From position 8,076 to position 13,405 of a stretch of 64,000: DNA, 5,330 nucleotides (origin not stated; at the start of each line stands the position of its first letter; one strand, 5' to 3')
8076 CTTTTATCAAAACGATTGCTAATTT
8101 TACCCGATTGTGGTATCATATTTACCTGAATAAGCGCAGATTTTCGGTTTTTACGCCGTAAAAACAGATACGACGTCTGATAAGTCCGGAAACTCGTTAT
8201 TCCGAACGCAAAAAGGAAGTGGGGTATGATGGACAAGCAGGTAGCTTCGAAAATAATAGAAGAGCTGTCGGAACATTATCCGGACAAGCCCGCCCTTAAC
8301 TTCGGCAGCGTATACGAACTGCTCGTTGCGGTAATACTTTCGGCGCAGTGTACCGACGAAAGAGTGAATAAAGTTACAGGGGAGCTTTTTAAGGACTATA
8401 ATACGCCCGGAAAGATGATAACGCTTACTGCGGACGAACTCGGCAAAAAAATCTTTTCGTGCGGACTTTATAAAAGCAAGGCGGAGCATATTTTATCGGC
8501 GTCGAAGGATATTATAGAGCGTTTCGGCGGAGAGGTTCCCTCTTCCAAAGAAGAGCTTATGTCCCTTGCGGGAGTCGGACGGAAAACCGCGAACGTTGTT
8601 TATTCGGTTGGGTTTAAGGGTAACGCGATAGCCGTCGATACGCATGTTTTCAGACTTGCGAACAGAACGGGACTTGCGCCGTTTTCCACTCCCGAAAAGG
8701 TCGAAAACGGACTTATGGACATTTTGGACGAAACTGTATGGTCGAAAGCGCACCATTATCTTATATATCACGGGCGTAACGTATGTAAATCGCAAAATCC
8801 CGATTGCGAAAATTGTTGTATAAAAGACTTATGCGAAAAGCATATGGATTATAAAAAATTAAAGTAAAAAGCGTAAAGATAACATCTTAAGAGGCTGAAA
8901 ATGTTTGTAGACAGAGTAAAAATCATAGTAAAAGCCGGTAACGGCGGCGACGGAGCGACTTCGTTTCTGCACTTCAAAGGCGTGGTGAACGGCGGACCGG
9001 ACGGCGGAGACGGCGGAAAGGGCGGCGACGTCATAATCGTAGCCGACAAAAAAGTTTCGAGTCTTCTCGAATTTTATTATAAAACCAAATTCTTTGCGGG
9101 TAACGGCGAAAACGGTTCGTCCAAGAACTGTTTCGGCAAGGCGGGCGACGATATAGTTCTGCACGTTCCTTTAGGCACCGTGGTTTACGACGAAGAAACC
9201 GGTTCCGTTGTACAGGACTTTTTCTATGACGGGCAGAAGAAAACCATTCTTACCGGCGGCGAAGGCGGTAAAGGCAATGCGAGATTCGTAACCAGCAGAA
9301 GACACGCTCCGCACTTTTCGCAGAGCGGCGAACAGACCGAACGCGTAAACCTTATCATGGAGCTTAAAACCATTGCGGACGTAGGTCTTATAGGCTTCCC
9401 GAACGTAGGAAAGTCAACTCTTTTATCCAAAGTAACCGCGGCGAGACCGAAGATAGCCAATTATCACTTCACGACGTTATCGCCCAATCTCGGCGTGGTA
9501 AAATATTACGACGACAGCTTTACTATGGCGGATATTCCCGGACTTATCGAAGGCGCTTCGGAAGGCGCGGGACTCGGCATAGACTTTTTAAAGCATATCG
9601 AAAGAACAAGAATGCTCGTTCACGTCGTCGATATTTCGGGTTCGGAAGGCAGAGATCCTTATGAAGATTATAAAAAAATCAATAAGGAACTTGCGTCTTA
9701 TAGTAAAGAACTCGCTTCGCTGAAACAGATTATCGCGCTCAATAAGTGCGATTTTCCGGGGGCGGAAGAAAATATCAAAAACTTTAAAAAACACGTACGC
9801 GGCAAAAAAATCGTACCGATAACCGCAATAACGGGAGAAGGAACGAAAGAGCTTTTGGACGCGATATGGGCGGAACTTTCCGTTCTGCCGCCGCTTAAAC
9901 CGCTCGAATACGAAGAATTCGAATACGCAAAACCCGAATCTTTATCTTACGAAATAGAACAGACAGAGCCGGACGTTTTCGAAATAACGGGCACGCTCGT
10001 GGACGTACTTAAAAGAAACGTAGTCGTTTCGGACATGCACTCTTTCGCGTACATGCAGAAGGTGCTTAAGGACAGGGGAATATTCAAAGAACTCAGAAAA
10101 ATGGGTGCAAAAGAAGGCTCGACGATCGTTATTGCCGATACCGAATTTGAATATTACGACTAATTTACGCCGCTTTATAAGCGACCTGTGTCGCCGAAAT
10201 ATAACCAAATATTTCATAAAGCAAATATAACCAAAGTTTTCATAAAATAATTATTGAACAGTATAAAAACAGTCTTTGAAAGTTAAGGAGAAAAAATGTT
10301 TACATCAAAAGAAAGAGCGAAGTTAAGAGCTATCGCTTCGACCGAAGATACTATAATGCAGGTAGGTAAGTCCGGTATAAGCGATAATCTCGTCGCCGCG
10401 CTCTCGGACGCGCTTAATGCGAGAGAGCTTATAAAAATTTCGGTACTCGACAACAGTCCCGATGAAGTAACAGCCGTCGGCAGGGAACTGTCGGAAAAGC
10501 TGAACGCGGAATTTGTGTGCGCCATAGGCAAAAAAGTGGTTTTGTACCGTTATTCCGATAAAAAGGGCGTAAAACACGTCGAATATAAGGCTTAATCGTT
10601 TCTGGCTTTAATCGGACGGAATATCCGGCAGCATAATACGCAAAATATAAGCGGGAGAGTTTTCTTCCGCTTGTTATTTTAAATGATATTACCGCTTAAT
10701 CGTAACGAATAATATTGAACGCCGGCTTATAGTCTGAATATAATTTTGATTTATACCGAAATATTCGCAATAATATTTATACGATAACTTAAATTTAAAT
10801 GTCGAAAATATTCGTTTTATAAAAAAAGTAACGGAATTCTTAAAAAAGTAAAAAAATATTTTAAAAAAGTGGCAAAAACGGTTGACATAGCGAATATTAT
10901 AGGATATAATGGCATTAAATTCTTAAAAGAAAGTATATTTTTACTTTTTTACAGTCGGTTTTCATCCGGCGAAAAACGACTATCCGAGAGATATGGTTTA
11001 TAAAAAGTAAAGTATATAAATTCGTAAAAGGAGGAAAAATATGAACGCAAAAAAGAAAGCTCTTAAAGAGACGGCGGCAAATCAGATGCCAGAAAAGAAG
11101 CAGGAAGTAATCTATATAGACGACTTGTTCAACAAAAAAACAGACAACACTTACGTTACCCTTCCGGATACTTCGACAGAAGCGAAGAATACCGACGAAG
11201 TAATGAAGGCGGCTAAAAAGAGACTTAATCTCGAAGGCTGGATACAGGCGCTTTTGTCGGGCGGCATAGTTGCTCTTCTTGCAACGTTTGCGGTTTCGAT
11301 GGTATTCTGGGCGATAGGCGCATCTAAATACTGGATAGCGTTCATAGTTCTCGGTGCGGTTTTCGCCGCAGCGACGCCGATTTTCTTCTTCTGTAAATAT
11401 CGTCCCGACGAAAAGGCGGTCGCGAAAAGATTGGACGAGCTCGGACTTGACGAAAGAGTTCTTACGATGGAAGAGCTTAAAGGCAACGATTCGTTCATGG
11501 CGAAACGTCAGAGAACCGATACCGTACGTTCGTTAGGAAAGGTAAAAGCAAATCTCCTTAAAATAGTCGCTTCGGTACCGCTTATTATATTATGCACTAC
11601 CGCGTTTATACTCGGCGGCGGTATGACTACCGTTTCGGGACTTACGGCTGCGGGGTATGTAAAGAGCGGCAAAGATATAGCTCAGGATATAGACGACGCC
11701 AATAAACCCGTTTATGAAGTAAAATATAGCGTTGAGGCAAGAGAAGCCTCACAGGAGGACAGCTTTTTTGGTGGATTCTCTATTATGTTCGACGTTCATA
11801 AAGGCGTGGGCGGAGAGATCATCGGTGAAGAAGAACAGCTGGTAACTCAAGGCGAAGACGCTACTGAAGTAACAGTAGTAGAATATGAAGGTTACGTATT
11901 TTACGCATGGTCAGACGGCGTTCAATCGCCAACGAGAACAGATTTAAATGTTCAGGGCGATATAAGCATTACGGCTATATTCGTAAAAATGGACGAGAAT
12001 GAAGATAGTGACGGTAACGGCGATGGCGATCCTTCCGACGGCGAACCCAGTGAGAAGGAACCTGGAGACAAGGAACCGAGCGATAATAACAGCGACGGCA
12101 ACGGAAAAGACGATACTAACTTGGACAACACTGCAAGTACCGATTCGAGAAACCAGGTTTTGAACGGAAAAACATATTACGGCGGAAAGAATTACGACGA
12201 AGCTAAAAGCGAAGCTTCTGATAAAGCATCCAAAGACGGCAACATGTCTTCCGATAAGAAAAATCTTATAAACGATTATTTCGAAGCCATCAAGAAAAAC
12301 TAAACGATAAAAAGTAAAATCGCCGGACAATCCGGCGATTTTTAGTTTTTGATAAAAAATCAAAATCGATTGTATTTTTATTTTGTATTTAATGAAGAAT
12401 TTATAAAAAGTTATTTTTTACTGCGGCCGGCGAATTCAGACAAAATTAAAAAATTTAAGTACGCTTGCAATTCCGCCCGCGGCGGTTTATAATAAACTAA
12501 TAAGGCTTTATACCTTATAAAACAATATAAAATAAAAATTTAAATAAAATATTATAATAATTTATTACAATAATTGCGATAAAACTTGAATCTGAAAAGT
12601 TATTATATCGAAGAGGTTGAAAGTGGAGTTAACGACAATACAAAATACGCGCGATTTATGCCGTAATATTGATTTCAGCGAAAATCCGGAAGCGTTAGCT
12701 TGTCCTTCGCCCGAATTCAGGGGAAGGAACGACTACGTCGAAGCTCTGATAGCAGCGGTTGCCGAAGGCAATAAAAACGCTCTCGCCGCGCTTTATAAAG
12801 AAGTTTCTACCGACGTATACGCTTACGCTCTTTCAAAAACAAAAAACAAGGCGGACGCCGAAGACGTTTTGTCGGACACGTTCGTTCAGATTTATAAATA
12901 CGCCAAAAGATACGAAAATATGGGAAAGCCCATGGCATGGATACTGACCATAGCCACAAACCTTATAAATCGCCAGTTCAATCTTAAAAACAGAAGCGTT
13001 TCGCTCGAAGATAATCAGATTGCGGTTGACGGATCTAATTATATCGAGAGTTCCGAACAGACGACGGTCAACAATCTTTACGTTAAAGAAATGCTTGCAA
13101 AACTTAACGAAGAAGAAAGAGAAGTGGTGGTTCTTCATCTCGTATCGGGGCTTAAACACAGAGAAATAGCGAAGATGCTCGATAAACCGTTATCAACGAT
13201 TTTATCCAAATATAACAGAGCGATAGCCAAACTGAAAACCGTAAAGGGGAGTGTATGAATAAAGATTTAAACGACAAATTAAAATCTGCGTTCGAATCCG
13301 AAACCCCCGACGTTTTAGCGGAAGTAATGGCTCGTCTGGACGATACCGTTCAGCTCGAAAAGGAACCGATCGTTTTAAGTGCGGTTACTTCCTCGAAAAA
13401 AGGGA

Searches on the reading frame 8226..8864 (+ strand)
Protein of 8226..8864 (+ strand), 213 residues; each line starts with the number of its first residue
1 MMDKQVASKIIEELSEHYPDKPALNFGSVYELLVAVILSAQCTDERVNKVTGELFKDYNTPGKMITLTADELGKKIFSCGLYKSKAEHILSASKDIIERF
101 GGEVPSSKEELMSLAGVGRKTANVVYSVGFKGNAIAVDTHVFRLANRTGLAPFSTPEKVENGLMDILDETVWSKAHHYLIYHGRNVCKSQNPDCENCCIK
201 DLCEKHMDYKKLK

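Call 43: search_protein_families(library=pfam, proteins=[window:8226-8864:+], max_evalue=0.00001)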
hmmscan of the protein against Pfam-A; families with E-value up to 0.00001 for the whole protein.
window:8226-8864:+ (213 aa): 2 families
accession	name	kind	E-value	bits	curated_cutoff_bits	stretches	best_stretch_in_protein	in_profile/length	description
PF00730.31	HhH-GPD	-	1.7e-21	77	26.2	1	34-167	1-106/108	HhH-GPD superfamily base excision DNA repair protein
PF00633.29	HHH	-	3.3e-09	36.6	24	1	99-127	1-29/30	Helix-hairpin-helix motif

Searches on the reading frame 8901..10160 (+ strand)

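Call 43: search_protein_families(library=pfam, proteins=[window:8901-10160:+], max_evalue=0.00001)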
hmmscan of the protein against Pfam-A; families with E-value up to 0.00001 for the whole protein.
window:8901-10160:+ (420 aa): 4 families
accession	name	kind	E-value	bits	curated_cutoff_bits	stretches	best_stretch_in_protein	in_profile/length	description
PF01018.28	GTP1_OBG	-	3.1e-53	180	27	1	3-157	1-155/155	GTP1/OBG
PF01926.29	MMR_HSR1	-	1.1e-26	93.5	21.9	1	160-282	1-113/113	50S ribosome-binding GTPase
PF09269.16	DUF1967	-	9.2e-17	61.3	27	1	350-418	1-70/70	Domain of unknown function (DUF1967)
PF02421.24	FeoB_N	-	3.1e-13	50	27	1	161-322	3-156/156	Ferrous iron transport protein B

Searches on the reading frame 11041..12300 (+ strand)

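Call 43: search_protein_families(library=pfam, proteins=[window:11041-12300:+], max_evalue=0.00001)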
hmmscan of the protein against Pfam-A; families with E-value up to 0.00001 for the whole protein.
window:11041-12300:+ (420 aa): 1 family
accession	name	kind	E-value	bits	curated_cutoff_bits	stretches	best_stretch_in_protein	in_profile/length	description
PF18998.6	Flg_new_2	-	8.3e-06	26.1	23.6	0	252-316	5-71/73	Divergent InlB B-repeat domain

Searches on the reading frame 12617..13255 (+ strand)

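Call 43: search_protein_families(library=pfam, proteins=[window:12617-13255:+], max_evalue=0.00001)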
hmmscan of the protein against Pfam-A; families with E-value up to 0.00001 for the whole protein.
window:12617-13255:+ (213 aa): 3 families
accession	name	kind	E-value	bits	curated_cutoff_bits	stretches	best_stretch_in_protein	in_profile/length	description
PF08281.18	Sigma70_r4_2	-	6.1e-12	45.4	25.7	1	155-206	3-54/54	Sigma-70, region 4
PF04542.20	Sigma70_r2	-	7.9e-12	45.2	24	1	59-121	1-65/71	Sigma-70 region 2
PF04545.22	Sigma70_r4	-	2.3e-09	37.1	24.1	1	160-207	2-49/50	Sigma-70, region 4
